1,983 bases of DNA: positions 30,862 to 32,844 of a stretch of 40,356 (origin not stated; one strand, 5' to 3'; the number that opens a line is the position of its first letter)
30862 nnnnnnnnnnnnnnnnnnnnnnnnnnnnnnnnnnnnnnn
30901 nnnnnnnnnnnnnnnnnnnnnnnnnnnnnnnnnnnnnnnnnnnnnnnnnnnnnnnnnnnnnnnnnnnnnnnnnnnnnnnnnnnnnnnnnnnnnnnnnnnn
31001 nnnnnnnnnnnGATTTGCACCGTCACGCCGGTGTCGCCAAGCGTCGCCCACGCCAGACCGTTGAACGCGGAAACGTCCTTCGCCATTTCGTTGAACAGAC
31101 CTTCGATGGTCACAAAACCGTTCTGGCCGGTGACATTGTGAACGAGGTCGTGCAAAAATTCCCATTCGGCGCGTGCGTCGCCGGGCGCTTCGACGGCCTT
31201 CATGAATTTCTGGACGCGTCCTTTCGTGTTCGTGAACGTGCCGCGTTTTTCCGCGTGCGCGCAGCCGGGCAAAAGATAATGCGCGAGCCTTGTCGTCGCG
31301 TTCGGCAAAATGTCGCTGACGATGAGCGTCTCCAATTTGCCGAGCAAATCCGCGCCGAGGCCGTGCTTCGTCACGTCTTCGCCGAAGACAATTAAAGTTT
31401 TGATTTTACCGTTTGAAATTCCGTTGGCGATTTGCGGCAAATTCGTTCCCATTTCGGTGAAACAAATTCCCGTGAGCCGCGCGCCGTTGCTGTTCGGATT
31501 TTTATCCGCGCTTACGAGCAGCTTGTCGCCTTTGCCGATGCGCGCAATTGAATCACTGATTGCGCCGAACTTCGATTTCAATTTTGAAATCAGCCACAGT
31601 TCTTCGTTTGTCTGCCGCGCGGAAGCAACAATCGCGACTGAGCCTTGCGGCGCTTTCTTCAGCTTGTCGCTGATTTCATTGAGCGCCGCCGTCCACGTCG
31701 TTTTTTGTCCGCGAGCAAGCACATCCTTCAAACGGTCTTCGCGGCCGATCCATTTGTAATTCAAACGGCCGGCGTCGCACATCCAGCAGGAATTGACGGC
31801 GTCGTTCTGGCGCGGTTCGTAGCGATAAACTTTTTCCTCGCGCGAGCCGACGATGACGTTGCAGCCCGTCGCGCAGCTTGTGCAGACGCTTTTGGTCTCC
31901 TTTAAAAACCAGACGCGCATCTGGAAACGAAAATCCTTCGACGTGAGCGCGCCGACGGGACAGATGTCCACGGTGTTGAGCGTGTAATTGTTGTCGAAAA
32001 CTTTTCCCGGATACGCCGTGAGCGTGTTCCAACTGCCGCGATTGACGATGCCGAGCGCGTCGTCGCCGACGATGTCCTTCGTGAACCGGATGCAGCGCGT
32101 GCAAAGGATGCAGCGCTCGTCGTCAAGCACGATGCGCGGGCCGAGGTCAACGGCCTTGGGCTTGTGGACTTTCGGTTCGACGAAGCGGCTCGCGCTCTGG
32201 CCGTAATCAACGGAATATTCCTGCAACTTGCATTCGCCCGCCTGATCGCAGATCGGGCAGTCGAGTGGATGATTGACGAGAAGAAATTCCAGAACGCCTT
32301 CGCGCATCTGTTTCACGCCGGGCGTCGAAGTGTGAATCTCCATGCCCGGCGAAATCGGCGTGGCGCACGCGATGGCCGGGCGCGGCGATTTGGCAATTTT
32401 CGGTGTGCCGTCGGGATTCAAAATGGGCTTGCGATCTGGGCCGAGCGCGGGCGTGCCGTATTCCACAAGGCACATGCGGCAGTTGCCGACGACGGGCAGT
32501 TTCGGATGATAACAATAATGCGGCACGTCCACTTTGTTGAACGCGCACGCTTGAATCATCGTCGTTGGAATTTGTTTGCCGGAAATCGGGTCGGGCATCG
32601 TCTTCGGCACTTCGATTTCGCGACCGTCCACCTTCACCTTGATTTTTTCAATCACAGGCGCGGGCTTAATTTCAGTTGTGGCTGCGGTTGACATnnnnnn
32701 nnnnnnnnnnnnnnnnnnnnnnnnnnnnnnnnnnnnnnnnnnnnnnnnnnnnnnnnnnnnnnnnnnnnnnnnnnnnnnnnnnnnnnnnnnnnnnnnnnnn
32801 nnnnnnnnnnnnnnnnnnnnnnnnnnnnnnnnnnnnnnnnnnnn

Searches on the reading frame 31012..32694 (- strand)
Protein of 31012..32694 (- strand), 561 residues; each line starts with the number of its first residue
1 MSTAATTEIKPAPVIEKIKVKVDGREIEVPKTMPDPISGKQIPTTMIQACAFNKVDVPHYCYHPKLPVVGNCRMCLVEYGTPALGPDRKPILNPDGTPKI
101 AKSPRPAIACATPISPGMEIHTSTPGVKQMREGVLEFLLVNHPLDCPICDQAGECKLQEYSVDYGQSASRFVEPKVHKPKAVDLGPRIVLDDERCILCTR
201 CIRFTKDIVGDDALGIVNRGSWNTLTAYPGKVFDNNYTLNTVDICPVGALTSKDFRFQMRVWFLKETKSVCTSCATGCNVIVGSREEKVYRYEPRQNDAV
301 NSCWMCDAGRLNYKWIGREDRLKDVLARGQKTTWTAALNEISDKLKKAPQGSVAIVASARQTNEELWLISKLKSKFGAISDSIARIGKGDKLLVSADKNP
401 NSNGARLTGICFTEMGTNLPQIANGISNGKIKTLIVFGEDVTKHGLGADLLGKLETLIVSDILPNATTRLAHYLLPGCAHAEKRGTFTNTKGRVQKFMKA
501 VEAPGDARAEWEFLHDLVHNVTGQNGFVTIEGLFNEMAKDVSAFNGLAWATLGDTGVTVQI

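Call 4: search_protein_families(library=pfam, proteins=[window:31012-32694:-], max_evalue=0.01)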
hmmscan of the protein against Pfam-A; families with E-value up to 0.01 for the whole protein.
window:31012-32694:- (561 aa): 7 families
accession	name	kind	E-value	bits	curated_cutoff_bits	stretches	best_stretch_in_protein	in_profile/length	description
PF22117.2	Fer4_Nqo3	-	6.9e-23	81.1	27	1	185-251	1-67/67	NADH-quinone oxidoreductase subunit 3, ferredoxin-like domain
PF00384.28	Molybdopterin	-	2.4e-21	76.6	24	1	418-518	246-351/353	Molybdopterin oxidoreductase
PF10588.14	NADH-G_4Fe-4S_3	-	1.4e-16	60.2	27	1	131-169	1-39/40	NADH-ubiquinone oxidoreductase-G iron-sulfur binding region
PF22151.2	Fer4_NDSU1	-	1.8e-08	34.2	23.8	1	264-313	1-50/51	NADH-ubiquinone oxidoreductase NDSU1/NuoG-like, 4Fe-4S domain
PF04879.21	Molybdop_Fe4S4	-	2e-08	34.5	22.7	1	265-313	2-50/55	Molybdopterin oxidoreductase Fe4S4 domain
PF13510.11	Fer2_4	-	7.3e-08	32.8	22.8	1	18-124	4-81/82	2Fe-2S iron-sulfur cluster binding domain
PF00111.32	Fer2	-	0.0026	18.1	21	1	44-113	16-75/77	2Fe-2S iron-sulfur cluster binding domain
